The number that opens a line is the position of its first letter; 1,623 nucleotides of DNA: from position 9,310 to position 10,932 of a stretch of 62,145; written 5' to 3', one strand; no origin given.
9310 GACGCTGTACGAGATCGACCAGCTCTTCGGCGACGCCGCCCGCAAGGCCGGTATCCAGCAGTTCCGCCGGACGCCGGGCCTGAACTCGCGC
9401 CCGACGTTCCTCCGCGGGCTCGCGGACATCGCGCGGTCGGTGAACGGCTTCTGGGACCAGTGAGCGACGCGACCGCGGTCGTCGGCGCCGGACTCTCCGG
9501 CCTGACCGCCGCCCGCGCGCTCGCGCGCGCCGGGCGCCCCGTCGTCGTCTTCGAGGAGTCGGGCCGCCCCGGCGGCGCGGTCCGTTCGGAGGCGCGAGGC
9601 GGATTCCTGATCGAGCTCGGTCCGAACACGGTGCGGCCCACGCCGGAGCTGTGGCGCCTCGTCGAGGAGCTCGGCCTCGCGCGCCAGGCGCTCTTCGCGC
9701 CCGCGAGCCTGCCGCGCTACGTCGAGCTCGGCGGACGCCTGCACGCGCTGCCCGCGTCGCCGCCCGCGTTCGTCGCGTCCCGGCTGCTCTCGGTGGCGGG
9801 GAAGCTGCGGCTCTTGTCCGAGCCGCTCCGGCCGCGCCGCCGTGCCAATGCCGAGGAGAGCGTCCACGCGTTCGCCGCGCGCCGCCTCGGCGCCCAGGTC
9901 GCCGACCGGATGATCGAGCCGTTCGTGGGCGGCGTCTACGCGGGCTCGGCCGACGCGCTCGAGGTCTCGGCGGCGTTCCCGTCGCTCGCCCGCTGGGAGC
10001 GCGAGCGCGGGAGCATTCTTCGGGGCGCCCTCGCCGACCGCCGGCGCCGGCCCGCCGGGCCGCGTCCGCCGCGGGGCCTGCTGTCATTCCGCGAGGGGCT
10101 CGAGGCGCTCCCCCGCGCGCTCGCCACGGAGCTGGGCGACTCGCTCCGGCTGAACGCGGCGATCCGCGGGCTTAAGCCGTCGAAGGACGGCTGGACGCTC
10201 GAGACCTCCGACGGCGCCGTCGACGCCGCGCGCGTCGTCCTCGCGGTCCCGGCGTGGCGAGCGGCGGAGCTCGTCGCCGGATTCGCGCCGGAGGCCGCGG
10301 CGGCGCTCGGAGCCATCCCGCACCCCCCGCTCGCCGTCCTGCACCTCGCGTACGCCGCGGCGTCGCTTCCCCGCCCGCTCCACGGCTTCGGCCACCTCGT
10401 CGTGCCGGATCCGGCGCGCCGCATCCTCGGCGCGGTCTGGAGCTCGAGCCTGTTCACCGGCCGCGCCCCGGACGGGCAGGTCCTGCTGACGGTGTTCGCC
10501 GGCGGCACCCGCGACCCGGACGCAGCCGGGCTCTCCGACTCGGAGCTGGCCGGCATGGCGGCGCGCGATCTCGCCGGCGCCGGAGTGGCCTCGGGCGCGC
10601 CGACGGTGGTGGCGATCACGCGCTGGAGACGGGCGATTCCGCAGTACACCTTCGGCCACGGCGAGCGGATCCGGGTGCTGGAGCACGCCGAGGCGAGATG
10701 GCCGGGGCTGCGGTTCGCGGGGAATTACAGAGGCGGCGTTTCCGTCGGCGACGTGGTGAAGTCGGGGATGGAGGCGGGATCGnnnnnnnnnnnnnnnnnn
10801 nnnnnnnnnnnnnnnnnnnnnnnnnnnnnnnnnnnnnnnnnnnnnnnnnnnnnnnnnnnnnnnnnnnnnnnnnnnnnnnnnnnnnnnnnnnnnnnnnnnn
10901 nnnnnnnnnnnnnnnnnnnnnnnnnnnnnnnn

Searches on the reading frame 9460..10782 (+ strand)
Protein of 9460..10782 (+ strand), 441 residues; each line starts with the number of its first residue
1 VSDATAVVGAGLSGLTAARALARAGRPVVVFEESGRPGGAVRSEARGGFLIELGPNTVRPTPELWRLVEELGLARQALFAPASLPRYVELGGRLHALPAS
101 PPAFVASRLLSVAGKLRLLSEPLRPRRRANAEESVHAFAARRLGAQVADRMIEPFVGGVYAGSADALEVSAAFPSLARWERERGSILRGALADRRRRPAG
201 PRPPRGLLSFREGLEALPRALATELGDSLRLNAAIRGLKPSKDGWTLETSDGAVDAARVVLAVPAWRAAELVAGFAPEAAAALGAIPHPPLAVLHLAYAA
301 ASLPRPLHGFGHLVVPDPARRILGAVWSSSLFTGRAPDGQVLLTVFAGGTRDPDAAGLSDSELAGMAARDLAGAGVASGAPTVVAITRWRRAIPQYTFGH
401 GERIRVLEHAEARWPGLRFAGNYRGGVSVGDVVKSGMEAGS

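Call 46: find_homologous_proteins(query=window:9460-10782:+, max_evalue=1e-30)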
Query seq(441 aa) (441 aa): 867 proteins with E <= 1e-30 among 8000 candidates; the best 120 are listed.
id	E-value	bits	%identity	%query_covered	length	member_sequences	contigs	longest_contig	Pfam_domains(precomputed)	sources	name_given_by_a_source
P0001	1.2e-275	932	100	100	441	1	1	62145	PF01266.31,PF01593.31,PF13450.13,PF00890.31,PF13454.13,PF12831.14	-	-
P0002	7.3e-242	821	88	100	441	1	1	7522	PF01266.31,PF01593.31,PF13450.13,PF00890.31,PF13454.13,PF12831.14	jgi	-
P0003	1.8e-232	790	85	100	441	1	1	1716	PF01266.31,PF01593.31,PF13450.13,PF00890.31,PF13454.13,PF12831.14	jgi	jgi:oxygen-dependent protoporphyrinogen oxidase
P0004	1.0e-216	738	80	99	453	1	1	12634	PF01266.31,PF01593.31,PF13450.13,PF00890.31,PF12831.14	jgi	jgi:oxygen-dependent protoporphyrinogen oxidase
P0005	2.3e-215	734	79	100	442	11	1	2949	PF01946.24,PF01266.31,PF01593.31,PF13450.13,PF00890.31,PF12831.14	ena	-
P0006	2.2e-212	724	79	100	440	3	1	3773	PF01266.31,PF01593.31,PF13450.13,PF00890.31,PF12831.14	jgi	jgi:oxygen-dependent protoporphyrinogen oxidase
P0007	5.6e-210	716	79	100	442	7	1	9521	PF01266.31,PF01593.31,PF13450.13,PF00890.31,PF12831.14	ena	-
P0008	9.8e-166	570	64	100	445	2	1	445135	PF01266.31,PF01593.31,PF13450.13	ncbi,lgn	-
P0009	3.7e-165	568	65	98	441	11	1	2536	PF01266.31,PF01593.31,PF13450.13,PF13454.13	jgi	jgi:oxygen-dependent protoporphyrinogen oxidase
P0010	5.5e-165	568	63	100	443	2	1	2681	PF01266.31,PF01593.31,PF13450.13,PF00890.31,PF07992.21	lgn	-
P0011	2.4e-164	566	63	100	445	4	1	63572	PF01266.31,PF01593.31,PF13450.13,PF00890.31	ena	-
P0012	5.1e-164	565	63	99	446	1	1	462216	PF01266.31,PF01593.31,PF13450.13,PF00890.31,PF13454.13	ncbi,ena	-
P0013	3.8e-163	562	63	100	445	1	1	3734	PF01266.31,PF01593.31,PF13450.13,PF00890.31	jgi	jgi:oxygen-dependent protoporphyrinogen oxidase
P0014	4.3e-163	562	65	98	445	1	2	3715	PF01266.31,PF01593.31,PF13450.13,PF00890.31,PF03486.21,PF13454.13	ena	-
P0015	1.5e-162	560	64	100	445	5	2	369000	PF01266.31,PF01593.31,PF13450.13,PF00890.31,PF07992.21,PF13454.13,PF12831.14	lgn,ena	-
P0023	7.4e-160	551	64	99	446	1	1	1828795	PF01266.31,PF01593.31,PF13450.13,PF00890.31,PF12831.14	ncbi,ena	-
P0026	4.5e-159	548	63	99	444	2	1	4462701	PF01266.31,PF01593.31,PF13450.13,PF13454.13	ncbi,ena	-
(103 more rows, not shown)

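Call 47: find_encoding_contigs(protein=P0002, flank=10000, max_places=3)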
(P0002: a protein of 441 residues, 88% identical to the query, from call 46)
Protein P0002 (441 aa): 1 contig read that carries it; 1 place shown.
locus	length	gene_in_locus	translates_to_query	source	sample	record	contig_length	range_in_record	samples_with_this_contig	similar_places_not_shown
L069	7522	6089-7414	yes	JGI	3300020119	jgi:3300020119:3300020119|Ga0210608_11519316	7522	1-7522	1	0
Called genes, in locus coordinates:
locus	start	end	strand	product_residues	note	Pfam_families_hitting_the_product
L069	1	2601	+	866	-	?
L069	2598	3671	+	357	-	PF01208:URO-D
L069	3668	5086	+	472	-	PF04055:Radical_SAM, PF06969:HemN_C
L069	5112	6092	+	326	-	PF00762:Ferrochelatase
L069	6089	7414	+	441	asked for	PF00890:FAD_binding_2 (faint), PF01266:DAO, PF01593:Amino_oxidase, PF12831:FAD_oxidored (weak), PF13450:NAD_binding_8, PF13454:NAD_binding_9 (faint)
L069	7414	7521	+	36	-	?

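Call 48: find_encoding_contigs(protein=P0004, flank=10000, max_places=3)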
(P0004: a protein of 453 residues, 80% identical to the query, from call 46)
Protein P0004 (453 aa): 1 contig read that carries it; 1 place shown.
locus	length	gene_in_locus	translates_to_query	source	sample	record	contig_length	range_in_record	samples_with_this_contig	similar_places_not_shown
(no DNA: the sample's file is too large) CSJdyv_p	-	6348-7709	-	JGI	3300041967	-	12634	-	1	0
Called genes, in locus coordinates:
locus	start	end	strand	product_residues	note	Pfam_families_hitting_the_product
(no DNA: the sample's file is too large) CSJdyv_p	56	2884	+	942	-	PF00330:Aconitase, PF00694:Aconitase_C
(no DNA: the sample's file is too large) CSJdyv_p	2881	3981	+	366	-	PF01208:URO-D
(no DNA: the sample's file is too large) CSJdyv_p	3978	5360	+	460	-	PF04055:Radical_SAM, PF06969:HemN_C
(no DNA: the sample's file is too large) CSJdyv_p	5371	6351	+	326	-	PF00762:Ferrochelatase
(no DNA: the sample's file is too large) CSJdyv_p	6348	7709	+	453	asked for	PF00890:FAD_binding_2 (weak), PF01266:DAO, PF01593:Amino_oxidase, PF12831:FAD_oxidored (weak), PF13450:NAD_binding_8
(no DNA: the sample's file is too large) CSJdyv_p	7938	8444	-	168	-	PF13442:Cytochrome_CBB3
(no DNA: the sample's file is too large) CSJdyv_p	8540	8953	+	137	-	PF00582:Usp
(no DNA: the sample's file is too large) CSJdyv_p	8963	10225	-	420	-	PF13091:PLDc_2, PF00614:PLDc (faint), PF13091:PLDc_2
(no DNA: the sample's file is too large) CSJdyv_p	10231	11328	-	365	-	PF00890:FAD_binding_2 (faint), PF01266:DAO (weak), PF03486:HI0933_like (weak), PF07992:Pyr_redox_2 (faint), PF12831:FAD_oxidored (weak), PF13450:NAD_binding_8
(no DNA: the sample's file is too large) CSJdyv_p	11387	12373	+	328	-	-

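Call 49: find_encoding_contigs(protein=P0007, flank=10000, max_places=3)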
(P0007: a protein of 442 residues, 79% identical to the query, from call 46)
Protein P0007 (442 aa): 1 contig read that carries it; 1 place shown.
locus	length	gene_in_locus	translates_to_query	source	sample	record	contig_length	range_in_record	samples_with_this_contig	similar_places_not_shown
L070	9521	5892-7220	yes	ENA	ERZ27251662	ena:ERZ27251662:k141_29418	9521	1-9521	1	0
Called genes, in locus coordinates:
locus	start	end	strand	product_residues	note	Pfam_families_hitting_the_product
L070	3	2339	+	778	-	?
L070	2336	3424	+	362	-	PF01208:URO-D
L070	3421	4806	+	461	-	PF04055:Radical_SAM, PF06969:HemN_C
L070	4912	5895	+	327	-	PF00762:Ferrochelatase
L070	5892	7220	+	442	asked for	PF00890:FAD_binding_2 (weak), PF01266:DAO, PF01593:Amino_oxidase, PF12831:FAD_oxidored (weak), PF13450:NAD_binding_8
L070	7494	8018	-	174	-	PF00034:Cytochrom_C (faint), PF13442:Cytochrome_CBB3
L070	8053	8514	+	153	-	PF00582:Usp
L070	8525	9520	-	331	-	?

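Call 50: find_encoding_contigs(protein=P0008, flank=10000, max_places=2)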
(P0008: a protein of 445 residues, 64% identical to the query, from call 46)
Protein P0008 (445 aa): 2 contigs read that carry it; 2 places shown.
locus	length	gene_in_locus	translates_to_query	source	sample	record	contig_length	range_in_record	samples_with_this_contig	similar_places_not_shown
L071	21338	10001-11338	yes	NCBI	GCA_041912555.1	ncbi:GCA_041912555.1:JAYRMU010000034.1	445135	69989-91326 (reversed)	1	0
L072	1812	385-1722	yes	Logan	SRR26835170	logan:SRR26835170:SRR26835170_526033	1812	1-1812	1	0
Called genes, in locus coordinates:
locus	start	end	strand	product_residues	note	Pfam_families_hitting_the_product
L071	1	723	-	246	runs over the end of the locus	PF02602:HEM4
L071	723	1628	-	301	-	PF01379:Porphobil_deam, PF03900:Porphobil_deamC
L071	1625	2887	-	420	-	PF05201:GlutR_N, PF01488:Shikimate_DH, PF03807:F420_oxidored (weak), PF00745:GlutR_dimer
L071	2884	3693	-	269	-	PF01578:Cytochrom_C_asm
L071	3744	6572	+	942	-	PF00330:Aconitase, PF00694:Aconitase_C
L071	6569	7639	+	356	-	PF01208:URO-D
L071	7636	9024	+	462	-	PF04055:Radical_SAM, PF06969:HemN_C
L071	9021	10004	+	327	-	PF00762:Ferrochelatase, PF01903:CbiX (faint)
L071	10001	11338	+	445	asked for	PF01266:DAO (weak), PF01593:Amino_oxidase, PF13450:NAD_binding_8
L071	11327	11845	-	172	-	PF00034:Cytochrom_C (weak), PF13442:Cytochrome_CBB3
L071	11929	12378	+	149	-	PF00582:Usp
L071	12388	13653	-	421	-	PF13091:PLDc_2, PF00614:PLDc (weak), PF13091:PLDc_2, PF00614:PLDc (weak)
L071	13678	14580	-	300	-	PF01545:Cation_efflux, PF16916:ZT_dimer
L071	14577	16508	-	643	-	PF00384:Molybdopterin, PF01568:Molydop_binding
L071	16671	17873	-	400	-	PF00589:Phage_integrase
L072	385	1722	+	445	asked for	PF01266:DAO (weak), PF01593:Amino_oxidase, PF13450:NAD_binding_8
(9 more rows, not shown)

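Call 51: find_encoding_contigs(protein=P0023, flank=10000, max_places=2)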
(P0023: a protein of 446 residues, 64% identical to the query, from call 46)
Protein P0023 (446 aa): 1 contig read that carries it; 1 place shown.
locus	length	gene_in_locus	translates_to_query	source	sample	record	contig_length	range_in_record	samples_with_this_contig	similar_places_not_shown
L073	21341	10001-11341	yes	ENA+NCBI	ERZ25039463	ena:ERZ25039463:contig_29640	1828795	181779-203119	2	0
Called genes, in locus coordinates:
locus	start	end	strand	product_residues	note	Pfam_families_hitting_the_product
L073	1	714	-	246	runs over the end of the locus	PF02602:HEM4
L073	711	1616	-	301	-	PF01379:Porphobil_deam, PF03900:Porphobil_deamC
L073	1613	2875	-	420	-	PF05201:GlutR_N, PF01488:Shikimate_DH, PF03807:F420_oxidored (faint), PF00745:GlutR_dimer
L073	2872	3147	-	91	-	PF01578:Cytochrom_C_asm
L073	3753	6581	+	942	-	PF00330:Aconitase, PF00694:Aconitase_C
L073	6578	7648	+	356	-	PF01208:URO-D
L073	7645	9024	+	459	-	PF04055:Radical_SAM, PF06969:HemN_C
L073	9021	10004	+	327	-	PF00762:Ferrochelatase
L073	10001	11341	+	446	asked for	PF00890:FAD_binding_2 (weak), PF01266:DAO (weak), PF01593:Amino_oxidase, PF12831:FAD_oxidored (faint), PF13450:NAD_binding_8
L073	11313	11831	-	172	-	PF00034:Cytochrom_C (weak), PF13442:Cytochrome_CBB3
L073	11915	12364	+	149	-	PF00582:Usp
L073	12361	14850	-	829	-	PF00690:Cation_ATPase_N, PF00122:E1-E2_ATPase, PF00702:Hydrolase, PF13246:Cation_ATPase, PF00689:Cation_ATPase_C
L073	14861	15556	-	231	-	PF01988:VIT1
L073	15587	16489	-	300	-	PF01545:Cation_efflux, PF16916:ZT_dimer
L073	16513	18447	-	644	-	PF00384:Molybdopterin, PF01568:Molydop_binding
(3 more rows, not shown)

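Call 52: find_encoding_contigs(protein=P0026, flank=10000, max_places=2)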
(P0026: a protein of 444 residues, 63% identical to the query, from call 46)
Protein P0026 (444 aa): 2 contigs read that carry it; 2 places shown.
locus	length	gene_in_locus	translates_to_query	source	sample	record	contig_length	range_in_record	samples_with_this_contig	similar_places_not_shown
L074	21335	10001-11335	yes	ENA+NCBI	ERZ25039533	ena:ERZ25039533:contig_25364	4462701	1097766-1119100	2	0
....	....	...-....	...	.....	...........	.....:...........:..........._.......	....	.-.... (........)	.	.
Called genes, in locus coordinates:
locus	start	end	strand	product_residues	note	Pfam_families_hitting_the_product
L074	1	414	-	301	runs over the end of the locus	PF01379:Porphobil_deam, PF03900:Porphobil_deamC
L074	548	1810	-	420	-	PF05201:GlutR_N, PF01488:Shikimate_DH, PF13241:NAD_binding_7 (faint), PF00745:GlutR_dimer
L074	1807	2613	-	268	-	PF01578:Cytochrom_C_asm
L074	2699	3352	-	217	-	PF04264:YceI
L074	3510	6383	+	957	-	PF00330:Aconitase, PF00694:Aconitase_C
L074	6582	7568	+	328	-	PF01208:URO-D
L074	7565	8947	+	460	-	PF04055:Radical_SAM, PF06969:HemN_C (weak)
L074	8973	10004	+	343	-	PF00762:Ferrochelatase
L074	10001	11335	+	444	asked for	PF01266:DAO, PF01593:Amino_oxidase, PF13450:NAD_binding_8, PF13454:NAD_binding_9 (faint)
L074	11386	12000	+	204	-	PF03551:PadR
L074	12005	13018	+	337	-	PF00005:ABC_tran, PF13304:AAA_21, PF13732:DrrA1-3_C (faint)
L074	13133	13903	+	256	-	PF01061:ABC2_membrane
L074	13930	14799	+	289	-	-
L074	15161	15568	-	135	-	PF03625:DUF302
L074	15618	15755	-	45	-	-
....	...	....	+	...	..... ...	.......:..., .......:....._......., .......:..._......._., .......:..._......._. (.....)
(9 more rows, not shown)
